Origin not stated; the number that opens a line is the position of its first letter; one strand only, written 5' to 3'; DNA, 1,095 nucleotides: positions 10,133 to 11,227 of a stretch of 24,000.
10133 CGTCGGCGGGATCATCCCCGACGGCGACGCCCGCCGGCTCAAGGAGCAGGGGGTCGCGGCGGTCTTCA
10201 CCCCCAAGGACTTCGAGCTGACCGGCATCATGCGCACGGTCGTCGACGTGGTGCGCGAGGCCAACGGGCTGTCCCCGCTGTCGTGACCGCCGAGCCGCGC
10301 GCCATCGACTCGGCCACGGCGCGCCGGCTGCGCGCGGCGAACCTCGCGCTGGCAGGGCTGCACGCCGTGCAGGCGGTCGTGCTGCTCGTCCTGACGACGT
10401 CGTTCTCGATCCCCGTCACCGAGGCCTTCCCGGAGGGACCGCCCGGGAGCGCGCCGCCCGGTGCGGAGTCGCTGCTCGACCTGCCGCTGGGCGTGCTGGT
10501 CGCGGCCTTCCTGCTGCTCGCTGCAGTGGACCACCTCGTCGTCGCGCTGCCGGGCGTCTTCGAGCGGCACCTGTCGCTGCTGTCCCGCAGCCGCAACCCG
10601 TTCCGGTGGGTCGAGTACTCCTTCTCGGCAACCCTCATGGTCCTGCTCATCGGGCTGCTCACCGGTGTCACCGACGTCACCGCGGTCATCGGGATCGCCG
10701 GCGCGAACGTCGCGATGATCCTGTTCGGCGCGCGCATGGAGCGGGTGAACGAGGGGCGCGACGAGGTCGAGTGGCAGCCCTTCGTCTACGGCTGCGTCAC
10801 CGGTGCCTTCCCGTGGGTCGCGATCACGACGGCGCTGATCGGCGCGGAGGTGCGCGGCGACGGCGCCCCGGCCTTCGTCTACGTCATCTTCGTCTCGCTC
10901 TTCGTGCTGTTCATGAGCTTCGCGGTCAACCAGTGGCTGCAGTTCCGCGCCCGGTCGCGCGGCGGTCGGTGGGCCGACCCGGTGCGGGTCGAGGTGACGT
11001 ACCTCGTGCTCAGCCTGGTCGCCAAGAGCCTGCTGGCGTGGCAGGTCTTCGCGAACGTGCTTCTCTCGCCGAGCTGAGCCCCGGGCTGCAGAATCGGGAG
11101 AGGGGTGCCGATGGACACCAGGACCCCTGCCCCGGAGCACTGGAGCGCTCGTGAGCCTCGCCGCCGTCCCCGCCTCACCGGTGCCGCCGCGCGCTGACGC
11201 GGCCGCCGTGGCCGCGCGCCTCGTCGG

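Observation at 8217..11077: Heliorhodopsin translationally coupled to an adenosylcobalamin-dependent (ethylmalonyl-CoA-type) mutase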

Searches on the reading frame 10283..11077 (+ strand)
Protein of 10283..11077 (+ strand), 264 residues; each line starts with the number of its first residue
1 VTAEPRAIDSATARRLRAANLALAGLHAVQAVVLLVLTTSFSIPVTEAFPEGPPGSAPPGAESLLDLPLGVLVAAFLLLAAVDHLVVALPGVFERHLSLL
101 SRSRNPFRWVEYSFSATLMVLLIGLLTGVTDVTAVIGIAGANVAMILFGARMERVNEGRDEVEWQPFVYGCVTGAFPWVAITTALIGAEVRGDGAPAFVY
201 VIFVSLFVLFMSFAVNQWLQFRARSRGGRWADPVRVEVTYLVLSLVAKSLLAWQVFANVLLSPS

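Call 4: search_protein_families(library=pfam, proteins=[window:10283-11077:+], max_evalue=0.01)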
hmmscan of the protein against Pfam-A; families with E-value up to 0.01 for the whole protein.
window:10283-11077:+ (264 aa): 1 family
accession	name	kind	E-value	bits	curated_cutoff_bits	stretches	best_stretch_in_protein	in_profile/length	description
PF18761.7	Heliorhodopsin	-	1.6e-84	283.5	26.7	1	16-260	1-242/242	Heliorhodopsin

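Call 5: search_protein_families(library=ncbifam, proteins=[window:10283-11077:+], max_evalue=0.01)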
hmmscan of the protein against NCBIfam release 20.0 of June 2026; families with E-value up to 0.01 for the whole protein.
window:10283-11077:+ (264 aa): 1 family
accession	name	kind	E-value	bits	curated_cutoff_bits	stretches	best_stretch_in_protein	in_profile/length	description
NF038020.1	HeR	equivalog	2.3e-76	256.5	100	1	16-260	1-244/244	heliorhodopsin HeR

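Call 6: search_solved_structures(query=window:10283-11077:+, show_alignments=3)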
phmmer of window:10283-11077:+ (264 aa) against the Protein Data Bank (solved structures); distinct sequences matched with E-value up to 0.001: 6.
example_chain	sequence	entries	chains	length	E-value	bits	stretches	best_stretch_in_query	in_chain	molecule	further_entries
9ljj_A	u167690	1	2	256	7.6e-54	186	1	20-261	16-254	Heliorhodopsin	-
6su3_X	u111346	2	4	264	1.1e-53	185.5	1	20-261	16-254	48C12 heliorhodopsin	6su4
6uh3_A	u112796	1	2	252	1.6e-53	184.9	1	20-260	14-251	Heliorhodopsin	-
6is6_A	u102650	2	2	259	2.8e-47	164.4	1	13-260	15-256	heliorhodopsin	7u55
7clj_A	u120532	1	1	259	6.5e-47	163.2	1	13-260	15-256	heliorhodopsin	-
9vfc_A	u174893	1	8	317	1e-35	126.6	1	8-259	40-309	heliorhodopsin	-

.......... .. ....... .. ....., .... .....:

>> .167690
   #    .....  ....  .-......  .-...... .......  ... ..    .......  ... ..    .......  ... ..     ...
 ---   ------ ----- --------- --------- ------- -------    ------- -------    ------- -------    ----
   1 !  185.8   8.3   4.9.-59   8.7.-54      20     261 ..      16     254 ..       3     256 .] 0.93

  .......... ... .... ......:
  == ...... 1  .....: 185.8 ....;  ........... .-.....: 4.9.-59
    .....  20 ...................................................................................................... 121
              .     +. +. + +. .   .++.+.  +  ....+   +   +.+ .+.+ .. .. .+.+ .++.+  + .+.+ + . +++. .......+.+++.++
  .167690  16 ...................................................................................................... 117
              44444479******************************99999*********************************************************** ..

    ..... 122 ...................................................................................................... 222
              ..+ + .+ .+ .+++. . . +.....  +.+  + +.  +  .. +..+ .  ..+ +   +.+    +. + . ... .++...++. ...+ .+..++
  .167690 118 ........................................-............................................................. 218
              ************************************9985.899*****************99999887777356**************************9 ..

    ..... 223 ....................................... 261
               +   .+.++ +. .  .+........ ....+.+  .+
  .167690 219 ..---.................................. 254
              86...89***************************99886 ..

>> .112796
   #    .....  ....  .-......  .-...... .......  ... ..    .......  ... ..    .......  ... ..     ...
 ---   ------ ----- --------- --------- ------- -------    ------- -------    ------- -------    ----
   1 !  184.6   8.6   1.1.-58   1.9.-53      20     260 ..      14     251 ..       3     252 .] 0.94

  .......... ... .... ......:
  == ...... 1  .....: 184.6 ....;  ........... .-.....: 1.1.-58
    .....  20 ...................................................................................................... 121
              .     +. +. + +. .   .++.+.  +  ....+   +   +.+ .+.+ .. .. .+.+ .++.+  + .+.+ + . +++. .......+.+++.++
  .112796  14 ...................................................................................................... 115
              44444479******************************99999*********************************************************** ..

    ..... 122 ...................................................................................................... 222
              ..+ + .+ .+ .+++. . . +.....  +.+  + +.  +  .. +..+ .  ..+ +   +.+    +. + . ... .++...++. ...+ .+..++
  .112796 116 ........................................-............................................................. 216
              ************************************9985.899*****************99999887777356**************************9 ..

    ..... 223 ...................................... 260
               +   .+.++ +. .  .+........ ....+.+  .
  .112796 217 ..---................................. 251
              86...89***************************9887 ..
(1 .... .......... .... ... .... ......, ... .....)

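Call 8: find_homologous_proteins(query=window:10283-11077:+)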
Query window:10283-11077:+ (264 aa): 4025 proteins with E <= 0.001 among 8000 candidates; the best 120 are listed.
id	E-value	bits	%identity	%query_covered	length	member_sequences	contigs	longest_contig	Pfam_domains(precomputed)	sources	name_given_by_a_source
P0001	4.1e-151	519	92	100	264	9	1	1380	PF18761.8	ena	-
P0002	2.0e-142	491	87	100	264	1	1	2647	PF18761.8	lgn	-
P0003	1.1e-138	479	85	99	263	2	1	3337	PF18761.8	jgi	-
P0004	4.3e-117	408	74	99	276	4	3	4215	PF18761.8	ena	-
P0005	4.0e-112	392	74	86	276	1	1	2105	PF18761.8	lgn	-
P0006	5.2e-112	391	74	98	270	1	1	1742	PF18761.8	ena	-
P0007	5.9e-112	391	72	98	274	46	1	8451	PF18761.8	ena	-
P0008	4.8e-105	369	70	98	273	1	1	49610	PF18761.8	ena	-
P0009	5.4e-103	362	69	98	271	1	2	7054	PF18761.8,PF01036.25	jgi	jgi:hypothetical protein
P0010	6.7e-103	361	74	91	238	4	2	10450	PF18761.8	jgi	jgi:hypothetical protein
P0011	8.0e-102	358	67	97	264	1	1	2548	PF18761.8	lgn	-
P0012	2.2e-96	340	66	99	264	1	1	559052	PF18761.8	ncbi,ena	-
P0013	6.2e-96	339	64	97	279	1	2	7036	PF18761.8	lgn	-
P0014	1.3e-94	334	65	95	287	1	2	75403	PF18761.8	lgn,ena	-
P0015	8.8e-92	325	65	97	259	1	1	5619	PF18761.8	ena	-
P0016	5.1e-91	323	64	95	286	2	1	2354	PF18761.8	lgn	-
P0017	2.3e-90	320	63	99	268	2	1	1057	PF18761.8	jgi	jgi:hypothetical protein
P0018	9.9e-90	318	65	95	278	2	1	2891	PF18761.8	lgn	-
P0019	1.0e-89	318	65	95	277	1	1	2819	PF18761.8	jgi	jgi:hypothetical protein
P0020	2.5e-89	317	63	95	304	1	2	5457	PF18761.8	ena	-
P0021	1.1e-88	315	63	97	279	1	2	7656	PF18761.8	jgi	jgi:hypothetical protein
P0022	1.8e-88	314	61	97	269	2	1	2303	PF18761.8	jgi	jgi:hypothetical protein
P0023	2.2e-88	314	63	98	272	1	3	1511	PF18761.8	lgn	-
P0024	9.9e-88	312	62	99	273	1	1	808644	PF18761.8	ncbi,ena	-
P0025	1.3e-87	311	62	97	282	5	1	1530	PF18761.8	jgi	jgi:hypothetical protein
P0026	1.5e-87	311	61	99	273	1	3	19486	PF18761.8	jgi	jgi:hypothetical protein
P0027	1.9e-87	311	62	94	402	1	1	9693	PF18761.8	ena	-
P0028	3.9e-87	310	63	98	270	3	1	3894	PF18761.8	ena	-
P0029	1.6e-86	308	64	94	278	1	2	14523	PF18761.8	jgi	jgi:hypothetical protein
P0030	2.4e-86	307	64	95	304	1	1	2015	PF18761.8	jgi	jgi:hypothetical protein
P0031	3.8e-86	307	60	98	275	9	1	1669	PF18761.8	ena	-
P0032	5.5e-86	306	61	97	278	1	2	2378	PF18761.8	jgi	jgi:hypothetical protein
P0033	6.1e-86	306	63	94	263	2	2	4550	PF18761.8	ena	-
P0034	1.4e-85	305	64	94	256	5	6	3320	PF18761.8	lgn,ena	-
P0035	5.0e-85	303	60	97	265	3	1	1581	PF18761.8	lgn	-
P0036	5.3e-83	296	62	95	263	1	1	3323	PF18761.8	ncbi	-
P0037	6.1e-83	296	60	94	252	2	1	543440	PF18761.8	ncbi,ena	-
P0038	3.0e-82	294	60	95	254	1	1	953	PF18761.8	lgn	-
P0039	3.6e-82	294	62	95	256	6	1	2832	PF18761.8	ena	-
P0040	4.2e-82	293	59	97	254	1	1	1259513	PF18761.8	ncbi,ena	-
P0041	6.3e-82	293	60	97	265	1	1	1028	PF18761.8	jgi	-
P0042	8.3e-82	292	60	93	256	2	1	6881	PF18761.8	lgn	-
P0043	1.1e-80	289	59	94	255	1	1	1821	PF18761.8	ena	-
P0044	1.2e-80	289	57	99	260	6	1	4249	PF18761.8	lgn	-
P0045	3.0e-80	287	59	97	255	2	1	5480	PF18761.8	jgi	jgi:hypothetical protein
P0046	4.5e-80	287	58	99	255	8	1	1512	PF18761.8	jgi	jgi:hypothetical protein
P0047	5.8e-80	286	59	96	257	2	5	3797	PF18761.8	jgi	jgi:hypothetical protein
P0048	1.4e-79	285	60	94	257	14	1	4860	PF18761.8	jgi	jgi:hypothetical protein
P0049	1.9e-79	285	59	94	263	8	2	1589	PF18761.8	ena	-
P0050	2.6e-79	284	58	95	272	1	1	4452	PF18761.8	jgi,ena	-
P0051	3.0e-79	284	58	98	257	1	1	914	PF18761.8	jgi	jgi:hypothetical protein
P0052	8.8e-79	282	54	96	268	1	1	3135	PF18761.8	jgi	jgi:hypothetical protein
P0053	1.8e-78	281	57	98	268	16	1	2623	PF18761.8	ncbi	-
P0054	2.4e-78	281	58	92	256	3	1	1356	PF18761.8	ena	-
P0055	3.2e-78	281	60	95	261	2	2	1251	PF18761.8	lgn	-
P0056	4.0e-78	280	57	97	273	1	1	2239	PF18761.8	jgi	jgi:hypothetical protein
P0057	4.3e-78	280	56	98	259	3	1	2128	PF18761.8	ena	-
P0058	9.3e-78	279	55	98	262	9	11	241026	PF18761.8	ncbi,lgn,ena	-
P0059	2.4e-77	278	58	94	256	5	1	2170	PF18761.8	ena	-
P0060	3.0e-77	277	53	97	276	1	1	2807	PF18761.8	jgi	jgi:hypothetical protein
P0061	3.4e-77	277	53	98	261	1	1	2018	PF18761.8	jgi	jgi:hypothetical protein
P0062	4.6e-77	277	59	96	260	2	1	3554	PF18761.8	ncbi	-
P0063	5.3e-77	277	54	97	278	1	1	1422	PF18761.8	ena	-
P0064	5.4e-77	277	56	97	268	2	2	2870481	PF18761.8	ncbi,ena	-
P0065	6.8e-77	276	54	97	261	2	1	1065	PF18761.8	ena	-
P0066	7.4e-77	276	58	94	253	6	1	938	PF18761.8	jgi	jgi:hypothetical protein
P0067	8.3e-77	276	56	97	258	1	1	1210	PF18761.8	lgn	-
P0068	1.4e-76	275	54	98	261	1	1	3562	PF18761.8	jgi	jgi:hypothetical protein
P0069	1.4e-76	275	57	94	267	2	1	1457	PF18761.8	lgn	-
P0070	1.7e-76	275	53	98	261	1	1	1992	PF18761.8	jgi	jgi:hypothetical protein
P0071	2.1e-76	275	55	97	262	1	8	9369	PF18761.8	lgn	-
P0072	2.1e-76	275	56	98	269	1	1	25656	PF18761.8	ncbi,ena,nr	ncbi:MAG: heliorhodopsin HeR [Nitriliruptorales bacterium]|nr:heliorhodopsin HeR [Nitriliruptorales 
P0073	4.0e-76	274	55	93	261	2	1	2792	PF18761.8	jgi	jgi:hypothetical protein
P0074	4.1e-76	274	57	94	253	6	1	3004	PF18761.8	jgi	jgi:hypothetical protein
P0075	4.3e-76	274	54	97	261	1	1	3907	PF18761.8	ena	-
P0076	7.7e-76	273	52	98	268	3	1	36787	PF18761.8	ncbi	-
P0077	8.7e-76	273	54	93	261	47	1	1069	PF18761.8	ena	-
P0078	1.2e-75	272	58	96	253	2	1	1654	PF18761.8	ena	-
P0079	1.2e-75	272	58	93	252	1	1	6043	PF18761.8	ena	-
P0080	1.4e-75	272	57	97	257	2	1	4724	PF18761.8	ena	-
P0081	1.4e-75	272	54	93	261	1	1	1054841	PF18761.8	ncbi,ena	-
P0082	1.5e-75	272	55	93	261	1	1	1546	PF18761.8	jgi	jgi:hypothetical protein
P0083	1.6e-75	272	56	97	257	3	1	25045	PF18761.8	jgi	jgi:hypothetical protein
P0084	2.1e-75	271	54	97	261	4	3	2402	PF18761.8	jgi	jgi:heliorhodopsin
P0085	2.1e-75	271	54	97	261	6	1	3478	PF18761.8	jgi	jgi:Heliorhodopsin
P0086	2.1e-75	271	54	93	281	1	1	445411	PF18761.8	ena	-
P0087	2.2e-75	271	53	97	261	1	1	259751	PF18761.8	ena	-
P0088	2.4e-75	271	57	93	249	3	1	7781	PF18761.8,PF01036.25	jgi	jgi:hypothetical protein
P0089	2.5e-75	271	57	99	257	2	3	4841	PF18761.8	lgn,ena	-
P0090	3.1e-75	271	54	93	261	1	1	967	PF18761.8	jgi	jgi:hypothetical protein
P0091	3.2e-75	271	55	94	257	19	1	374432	PF18761.8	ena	-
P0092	3.3e-75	271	53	97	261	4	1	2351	PF18761.8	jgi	jgi:hypothetical protein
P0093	3.4e-75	271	55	95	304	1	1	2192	PF18761.8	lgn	-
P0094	4.3e-75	270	54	93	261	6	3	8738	PF18761.8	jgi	jgi:Heliorhodopsin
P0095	4.4e-75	270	56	96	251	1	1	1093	PF18761.8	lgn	-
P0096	4.5e-75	270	53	96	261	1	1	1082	PF18761.8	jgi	jgi:hypothetical protein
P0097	4.6e-75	270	58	94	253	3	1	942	PF18761.8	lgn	-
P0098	4.9e-75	270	55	97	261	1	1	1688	PF18761.8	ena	-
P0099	5.3e-75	270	53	97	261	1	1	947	PF18761.8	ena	-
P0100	5.8e-75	270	54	97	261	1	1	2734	PF18761.8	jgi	-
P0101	5.9e-75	270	54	97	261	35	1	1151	PF18761.8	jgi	-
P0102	6.7e-75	270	54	98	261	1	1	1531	PF18761.8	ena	-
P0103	7.5e-75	270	54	97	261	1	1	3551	PF18761.8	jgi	jgi:hypothetical protein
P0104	7.6e-75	270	53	96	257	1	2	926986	PF18761.8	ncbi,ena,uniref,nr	ncbi:unannotated protein [freshwater metagenome]|uniref:Unannotated protein n=1 Tax=freshwater metag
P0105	7.6e-75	270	56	98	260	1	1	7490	PF18761.8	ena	-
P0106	8.1e-75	269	57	94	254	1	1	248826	PF18761.8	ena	-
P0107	8.3e-75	269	52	96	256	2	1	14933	PF18761.8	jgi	jgi:hypothetical protein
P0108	8.9e-75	269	56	94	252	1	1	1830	PF18761.8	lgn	-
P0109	9.2e-75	269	54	97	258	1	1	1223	PF18761.8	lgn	-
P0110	9.3e-75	269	54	97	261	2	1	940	PF18761.8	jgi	jgi:hypothetical protein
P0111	9.9e-75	269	54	97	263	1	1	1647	PF18761.8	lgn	-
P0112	1.0e-74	269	58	94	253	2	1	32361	PF18761.8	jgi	-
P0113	1.1e-74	269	53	98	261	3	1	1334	PF18761.8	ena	-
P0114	1.1e-74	269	51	99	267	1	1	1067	PF18761.8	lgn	-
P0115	1.2e-74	269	55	98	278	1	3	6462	PF18761.8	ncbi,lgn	-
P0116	1.3e-74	269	53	98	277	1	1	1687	PF18761.8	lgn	-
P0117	1.3e-74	269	54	97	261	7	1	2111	PF18761.8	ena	-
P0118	1.4e-74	269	54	97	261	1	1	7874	PF18761.8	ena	-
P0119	1.8e-74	268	55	97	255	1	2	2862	PF18761.8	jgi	jgi:hypothetical protein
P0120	1.9e-74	268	56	97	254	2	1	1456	PF18761.8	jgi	jgi:hypothetical protein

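Call 10: find_encoding_contigs(protein=window:10283-11077:+, flank=10000, max_places=4)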
Protein window:10283-11077:+ (264 aa): 3 contigs read that carry it; 3 places shown.
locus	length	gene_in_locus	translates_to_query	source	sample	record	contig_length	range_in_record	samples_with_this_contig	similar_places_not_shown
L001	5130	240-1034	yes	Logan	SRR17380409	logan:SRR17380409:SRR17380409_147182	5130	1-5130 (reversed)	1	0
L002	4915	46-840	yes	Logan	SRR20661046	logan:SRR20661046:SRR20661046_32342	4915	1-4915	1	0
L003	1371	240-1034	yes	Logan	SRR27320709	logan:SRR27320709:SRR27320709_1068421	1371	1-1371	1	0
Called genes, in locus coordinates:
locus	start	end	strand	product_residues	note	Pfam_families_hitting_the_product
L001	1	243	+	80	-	?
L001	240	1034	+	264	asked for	PF18761:Heliorhodopsin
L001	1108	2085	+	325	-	PF07726:AAA_3, PF07728:AAA_5, PF00004:AAA (weak), PF17863:AAA_lid_2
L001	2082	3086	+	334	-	-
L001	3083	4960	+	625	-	PF11992:TgpA_N, PF01841:Transglut_core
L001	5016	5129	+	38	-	?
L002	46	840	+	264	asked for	PF18761:Heliorhodopsin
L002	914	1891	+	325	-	PF07726:AAA_3, PF07728:AAA_5, PF00004:AAA (weak), PF17863:AAA_lid_2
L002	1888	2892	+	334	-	-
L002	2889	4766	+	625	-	PF11992:TgpA_N, PF01841:Transglut_core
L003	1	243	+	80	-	?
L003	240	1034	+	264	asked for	PF18761:Heliorhodopsin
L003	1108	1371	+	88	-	?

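Call 11: find_encoding_contigs(protein=P0008, flank=8000, max_places=3)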
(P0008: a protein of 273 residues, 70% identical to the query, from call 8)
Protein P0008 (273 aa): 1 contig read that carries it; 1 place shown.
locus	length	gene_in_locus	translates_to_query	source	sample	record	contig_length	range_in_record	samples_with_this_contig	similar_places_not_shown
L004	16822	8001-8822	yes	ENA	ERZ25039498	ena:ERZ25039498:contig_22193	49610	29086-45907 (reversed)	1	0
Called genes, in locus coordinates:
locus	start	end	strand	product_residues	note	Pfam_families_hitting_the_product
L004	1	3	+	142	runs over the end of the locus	PF10739:DUF2550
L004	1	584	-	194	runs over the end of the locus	PF01923:Cob_adeno_trans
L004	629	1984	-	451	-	-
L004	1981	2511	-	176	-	PF07638:Sigma70_ECF (weak), PF04542:Sigma70_r2, PF08281:Sigma70_r4_2, PF04545:Sigma70_r4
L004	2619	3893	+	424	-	PF00275:EPSP_synthase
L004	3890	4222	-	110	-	-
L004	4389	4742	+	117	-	PF01740:STAS, PF13466:STAS_2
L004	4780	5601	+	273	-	PF00413:Peptidase_M10 (weak)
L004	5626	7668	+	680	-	PF01642:MM_CoA_mutase, PF02310:B12-binding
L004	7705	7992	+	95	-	-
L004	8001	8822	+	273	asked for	PF18761:Heliorhodopsin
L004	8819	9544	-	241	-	PF09844:DUF2071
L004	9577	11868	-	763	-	PF00326:Peptidase_S9 (faint), PF00756:Esterase (weak)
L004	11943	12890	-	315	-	PF02412:TSP_3 (faint)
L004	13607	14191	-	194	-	-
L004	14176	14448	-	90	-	-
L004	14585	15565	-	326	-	PF01978:TrmB, PF08279:HTH_11 (faint), PF13384:HTH_23 (weak)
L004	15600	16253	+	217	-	PF21003:NucS_N, PF01939:NucS_C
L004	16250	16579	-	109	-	PF01740:STAS, PF13466:STAS_2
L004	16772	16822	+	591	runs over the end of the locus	PF02558:ApbA (faint), PF02737:3HCDH_N, PF02826:2-Hacid_dh_C (faint), PF00725:3HCDH, PF02737:3HCDH_N, PF03446:NAD_binding_2 (weak), PF03807:F420_oxidored (weak), PF00725:3HCDH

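Call 12: find_encoding_contigs(protein=P0012, flank=8000, max_places=3)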
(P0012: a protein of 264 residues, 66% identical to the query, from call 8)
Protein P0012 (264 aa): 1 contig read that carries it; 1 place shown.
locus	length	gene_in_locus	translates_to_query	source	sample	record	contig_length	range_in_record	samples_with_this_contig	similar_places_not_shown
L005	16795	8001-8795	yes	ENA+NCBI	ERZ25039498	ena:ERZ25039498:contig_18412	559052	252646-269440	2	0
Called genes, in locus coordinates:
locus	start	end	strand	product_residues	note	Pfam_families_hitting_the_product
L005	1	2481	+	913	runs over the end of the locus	PF01642:MM_CoA_mutase, PF02310:B12-binding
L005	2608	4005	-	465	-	PF00326:Peptidase_S9, PF00756:Esterase (weak)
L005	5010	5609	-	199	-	PF07690:MFS_1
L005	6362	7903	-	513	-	-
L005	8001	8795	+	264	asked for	PF18761:Heliorhodopsin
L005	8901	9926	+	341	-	PF14224:DUF4331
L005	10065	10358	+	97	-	-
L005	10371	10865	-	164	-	PF02311:AraC_binding, PF07883:Cupin_2, PF05899:Cupin_3 (faint)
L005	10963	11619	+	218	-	PF21003:NucS_N, PF01939:NucS_C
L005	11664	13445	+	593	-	PF01210:NAD_Gly3P_dh_N (faint), PF02737:3HCDH_N, PF02826:2-Hacid_dh_C (faint), PF03446:NAD_binding_2 (weak), PF03807:F420_oxidored (faint), PF00725:3HCDH, PF02737:3HCDH_N, PF00725:3HCDH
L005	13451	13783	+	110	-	PF27609:Rv1322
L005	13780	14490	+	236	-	PF00561:Abhydrolase_1 (weak)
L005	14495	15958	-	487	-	PF01594:AI-2E_transport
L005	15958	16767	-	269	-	-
